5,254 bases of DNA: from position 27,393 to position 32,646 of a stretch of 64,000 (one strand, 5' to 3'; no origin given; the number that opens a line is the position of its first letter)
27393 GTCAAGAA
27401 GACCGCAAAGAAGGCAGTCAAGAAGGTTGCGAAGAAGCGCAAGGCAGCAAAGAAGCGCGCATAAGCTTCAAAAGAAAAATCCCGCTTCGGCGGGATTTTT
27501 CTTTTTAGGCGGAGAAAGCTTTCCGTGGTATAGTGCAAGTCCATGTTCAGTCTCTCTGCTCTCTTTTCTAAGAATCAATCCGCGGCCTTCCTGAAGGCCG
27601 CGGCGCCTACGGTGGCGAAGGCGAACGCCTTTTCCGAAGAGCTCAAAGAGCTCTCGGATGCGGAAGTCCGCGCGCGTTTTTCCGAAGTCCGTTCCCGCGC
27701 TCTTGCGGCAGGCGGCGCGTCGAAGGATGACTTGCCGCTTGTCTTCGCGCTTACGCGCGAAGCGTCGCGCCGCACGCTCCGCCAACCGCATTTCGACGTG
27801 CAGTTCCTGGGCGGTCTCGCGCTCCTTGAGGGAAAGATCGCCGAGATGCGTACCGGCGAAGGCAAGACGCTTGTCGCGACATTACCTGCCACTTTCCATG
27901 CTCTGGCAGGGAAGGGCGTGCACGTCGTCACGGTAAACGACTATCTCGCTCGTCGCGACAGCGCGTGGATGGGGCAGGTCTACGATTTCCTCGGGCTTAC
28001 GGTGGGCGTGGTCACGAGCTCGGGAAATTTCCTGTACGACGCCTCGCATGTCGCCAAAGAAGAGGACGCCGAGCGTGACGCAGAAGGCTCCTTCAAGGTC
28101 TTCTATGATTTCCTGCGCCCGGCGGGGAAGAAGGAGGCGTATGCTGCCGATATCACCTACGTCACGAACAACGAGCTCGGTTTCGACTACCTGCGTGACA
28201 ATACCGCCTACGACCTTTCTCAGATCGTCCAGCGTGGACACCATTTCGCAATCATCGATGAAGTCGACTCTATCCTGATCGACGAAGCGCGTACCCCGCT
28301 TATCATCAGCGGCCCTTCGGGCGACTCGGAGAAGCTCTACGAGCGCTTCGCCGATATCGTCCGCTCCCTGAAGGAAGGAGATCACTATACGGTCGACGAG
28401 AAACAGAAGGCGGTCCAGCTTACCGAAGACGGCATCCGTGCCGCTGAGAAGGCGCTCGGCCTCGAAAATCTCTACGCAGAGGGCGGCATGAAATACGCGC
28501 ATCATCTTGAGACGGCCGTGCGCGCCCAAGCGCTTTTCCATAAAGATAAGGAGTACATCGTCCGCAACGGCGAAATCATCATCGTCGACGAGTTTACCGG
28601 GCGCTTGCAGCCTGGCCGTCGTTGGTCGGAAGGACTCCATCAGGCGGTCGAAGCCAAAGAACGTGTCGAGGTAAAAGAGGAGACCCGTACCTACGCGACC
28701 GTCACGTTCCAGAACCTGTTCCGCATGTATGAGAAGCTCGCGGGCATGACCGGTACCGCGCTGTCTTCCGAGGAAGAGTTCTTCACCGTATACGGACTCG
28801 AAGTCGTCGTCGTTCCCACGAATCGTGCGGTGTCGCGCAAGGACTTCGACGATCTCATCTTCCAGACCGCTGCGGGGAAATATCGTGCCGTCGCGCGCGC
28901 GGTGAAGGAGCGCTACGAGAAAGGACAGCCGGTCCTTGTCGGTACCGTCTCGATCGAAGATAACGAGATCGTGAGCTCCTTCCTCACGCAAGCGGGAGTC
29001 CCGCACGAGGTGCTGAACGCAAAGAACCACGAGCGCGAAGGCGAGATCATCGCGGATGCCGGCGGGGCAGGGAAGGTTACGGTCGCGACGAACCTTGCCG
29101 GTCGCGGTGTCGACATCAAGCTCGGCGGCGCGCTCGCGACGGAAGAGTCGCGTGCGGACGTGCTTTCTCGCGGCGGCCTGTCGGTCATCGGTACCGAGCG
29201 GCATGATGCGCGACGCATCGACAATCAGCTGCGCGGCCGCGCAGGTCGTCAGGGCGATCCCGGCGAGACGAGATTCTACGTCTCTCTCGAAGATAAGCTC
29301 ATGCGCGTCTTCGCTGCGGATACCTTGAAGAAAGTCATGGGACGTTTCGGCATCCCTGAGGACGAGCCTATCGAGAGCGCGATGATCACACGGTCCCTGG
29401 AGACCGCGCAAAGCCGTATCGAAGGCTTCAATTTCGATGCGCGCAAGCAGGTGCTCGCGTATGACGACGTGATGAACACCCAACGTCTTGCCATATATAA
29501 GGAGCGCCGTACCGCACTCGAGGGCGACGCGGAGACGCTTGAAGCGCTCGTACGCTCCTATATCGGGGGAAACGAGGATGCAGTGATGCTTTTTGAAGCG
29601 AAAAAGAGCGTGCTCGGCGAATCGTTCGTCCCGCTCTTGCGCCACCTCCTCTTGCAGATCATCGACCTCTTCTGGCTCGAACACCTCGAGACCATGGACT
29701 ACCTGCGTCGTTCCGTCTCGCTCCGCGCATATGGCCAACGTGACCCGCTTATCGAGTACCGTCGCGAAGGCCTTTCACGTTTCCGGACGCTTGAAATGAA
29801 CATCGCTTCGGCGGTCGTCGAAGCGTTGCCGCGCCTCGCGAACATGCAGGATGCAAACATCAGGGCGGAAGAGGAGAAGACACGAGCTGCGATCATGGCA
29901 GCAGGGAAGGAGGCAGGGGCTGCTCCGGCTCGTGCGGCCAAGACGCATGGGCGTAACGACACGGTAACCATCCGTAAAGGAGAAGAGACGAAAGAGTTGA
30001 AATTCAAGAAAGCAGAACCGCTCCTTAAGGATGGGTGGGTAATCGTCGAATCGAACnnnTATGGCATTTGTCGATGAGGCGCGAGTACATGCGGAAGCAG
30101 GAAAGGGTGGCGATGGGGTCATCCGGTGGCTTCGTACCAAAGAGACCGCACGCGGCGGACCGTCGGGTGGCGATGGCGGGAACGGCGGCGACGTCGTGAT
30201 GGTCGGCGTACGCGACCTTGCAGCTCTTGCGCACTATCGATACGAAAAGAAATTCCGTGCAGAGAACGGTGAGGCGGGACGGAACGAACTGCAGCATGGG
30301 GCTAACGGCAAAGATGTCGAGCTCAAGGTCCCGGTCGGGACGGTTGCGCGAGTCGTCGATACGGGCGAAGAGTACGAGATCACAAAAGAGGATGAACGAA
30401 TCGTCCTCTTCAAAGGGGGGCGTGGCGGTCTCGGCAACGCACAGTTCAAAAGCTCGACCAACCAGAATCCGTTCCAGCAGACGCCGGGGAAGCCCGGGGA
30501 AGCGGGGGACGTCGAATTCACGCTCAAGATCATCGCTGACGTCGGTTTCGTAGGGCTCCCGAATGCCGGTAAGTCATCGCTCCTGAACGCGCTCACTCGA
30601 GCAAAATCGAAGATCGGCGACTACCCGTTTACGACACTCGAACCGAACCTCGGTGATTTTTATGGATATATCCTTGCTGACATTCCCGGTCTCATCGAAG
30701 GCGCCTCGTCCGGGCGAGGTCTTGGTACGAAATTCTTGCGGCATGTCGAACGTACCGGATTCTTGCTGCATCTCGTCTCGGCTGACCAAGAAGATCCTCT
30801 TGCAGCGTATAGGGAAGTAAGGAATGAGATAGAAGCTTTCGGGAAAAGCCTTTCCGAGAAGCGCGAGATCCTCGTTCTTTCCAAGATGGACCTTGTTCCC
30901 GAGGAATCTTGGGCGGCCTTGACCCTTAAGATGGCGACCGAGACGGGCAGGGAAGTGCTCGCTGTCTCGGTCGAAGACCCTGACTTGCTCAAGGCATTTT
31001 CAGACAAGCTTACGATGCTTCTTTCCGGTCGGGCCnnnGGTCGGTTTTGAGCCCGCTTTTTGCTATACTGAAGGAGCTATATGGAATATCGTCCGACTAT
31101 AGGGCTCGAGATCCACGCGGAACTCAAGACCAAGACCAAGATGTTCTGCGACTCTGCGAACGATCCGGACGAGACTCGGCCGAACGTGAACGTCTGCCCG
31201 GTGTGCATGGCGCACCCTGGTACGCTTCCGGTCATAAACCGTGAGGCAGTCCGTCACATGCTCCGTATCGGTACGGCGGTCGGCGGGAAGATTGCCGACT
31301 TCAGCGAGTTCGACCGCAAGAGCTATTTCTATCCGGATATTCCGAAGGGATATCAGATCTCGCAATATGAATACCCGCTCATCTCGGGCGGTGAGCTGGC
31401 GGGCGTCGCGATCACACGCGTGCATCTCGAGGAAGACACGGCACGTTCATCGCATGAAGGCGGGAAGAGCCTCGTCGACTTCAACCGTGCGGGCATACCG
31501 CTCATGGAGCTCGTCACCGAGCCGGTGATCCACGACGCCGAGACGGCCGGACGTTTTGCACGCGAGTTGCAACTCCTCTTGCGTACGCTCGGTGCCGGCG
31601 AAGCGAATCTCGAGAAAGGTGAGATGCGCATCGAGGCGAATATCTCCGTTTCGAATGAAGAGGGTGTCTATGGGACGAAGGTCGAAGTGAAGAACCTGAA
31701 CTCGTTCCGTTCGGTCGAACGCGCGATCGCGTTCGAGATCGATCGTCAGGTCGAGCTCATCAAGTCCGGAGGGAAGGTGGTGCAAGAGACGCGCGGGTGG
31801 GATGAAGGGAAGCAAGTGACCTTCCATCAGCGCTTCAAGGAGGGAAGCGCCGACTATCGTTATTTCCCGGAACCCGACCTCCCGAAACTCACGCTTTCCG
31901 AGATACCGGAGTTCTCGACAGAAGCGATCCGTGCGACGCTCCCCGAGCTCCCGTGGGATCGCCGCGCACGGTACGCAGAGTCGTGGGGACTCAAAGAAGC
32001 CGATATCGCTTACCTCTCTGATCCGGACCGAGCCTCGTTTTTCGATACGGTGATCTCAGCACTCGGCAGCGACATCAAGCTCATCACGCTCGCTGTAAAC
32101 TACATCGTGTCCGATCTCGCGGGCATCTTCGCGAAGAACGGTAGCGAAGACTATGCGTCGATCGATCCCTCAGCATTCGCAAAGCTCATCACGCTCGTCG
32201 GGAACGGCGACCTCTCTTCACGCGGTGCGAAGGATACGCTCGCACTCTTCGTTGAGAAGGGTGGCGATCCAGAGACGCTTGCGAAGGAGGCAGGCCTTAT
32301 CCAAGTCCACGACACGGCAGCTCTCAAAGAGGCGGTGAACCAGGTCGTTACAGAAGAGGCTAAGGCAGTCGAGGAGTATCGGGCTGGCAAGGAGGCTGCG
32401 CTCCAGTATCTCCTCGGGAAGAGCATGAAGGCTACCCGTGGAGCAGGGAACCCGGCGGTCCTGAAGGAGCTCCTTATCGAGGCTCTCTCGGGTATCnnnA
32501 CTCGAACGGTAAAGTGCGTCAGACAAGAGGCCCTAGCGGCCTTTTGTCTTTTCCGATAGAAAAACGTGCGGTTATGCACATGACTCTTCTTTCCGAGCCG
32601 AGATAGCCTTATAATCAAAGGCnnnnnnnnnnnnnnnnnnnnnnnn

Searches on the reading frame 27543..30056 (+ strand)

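Call 22: search_protein_families(library=pfam, proteins=[window:27543-30056:+], max_evalue=0.001)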
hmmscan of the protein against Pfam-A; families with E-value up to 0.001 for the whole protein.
window:27543-30056:+ (838 aa): 4 families
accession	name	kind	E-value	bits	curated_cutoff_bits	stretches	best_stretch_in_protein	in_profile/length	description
PF07517.20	SecA_DEAD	-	1.5e-112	376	24.6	1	11-413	7-289/290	SecA DEAD-like domain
PF21090.3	P-loop_SecA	-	7.4e-75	251.5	27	2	430-532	2-104/205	SecA P-loop domain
PF07516.18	SecA_SW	-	5.3e-44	151.1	26.7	2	609-674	1-65/200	SecA Wing and Scaffold domain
PF01043.26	SecA_PP_bind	-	6.4e-42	143.1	23.5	1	262-370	2-110/110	SecA preprotein cross-linking domain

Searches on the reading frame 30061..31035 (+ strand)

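Call 22: search_protein_families(library=pfam, proteins=[window:30061-31035:+], max_evalue=0.001)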
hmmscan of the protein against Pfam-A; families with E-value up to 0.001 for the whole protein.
window:30061-31035:+ (325 aa): 4 families
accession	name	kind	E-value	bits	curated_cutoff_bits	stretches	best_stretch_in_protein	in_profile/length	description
PF01018.28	GTP1_OBG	-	2.9e-47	160.6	27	1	4-157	1-155/155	GTP1/OBG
PF01926.29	MMR_HSR1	-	6.8e-25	87.8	21.9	1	160-275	1-113/113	50S ribosome-binding GTPase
PF02421.24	FeoB_N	-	3.2e-09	36.9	27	1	161-211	3-57/156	Ferrous iron transport protein B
PF03193.22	RsgA_GTPase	-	3.4e-05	24.2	30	0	269-318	56-105/174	RsgA GTPase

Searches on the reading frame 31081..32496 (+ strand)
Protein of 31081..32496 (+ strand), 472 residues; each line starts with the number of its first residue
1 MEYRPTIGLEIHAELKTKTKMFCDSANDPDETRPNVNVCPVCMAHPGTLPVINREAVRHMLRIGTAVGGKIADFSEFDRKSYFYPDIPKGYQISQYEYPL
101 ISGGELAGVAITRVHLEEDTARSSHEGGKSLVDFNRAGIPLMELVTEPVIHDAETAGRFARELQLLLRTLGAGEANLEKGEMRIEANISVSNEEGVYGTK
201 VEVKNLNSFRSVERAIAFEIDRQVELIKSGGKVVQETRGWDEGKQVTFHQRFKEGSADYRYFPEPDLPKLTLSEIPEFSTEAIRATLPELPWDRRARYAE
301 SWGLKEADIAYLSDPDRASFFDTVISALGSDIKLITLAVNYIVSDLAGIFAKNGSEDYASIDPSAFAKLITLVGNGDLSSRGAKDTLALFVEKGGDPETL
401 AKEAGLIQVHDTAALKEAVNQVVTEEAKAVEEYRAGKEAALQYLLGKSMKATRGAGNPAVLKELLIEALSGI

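Call 22: search_protein_families(library=pfam, proteins=[window:31081-32496:+], max_evalue=0.001)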
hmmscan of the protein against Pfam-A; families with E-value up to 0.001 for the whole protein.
window:31081-32496:+ (472 aa): 2 families
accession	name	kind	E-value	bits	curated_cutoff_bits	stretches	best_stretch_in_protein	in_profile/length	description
PF02934.20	GatB_N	-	2.4e-102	342.3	23.4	1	6-274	2-273/277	GatB/GatE catalytic domain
PF02637.23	GatB_Yqey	-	8.8e-32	110.5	27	1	321-469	3-148/148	GatB domain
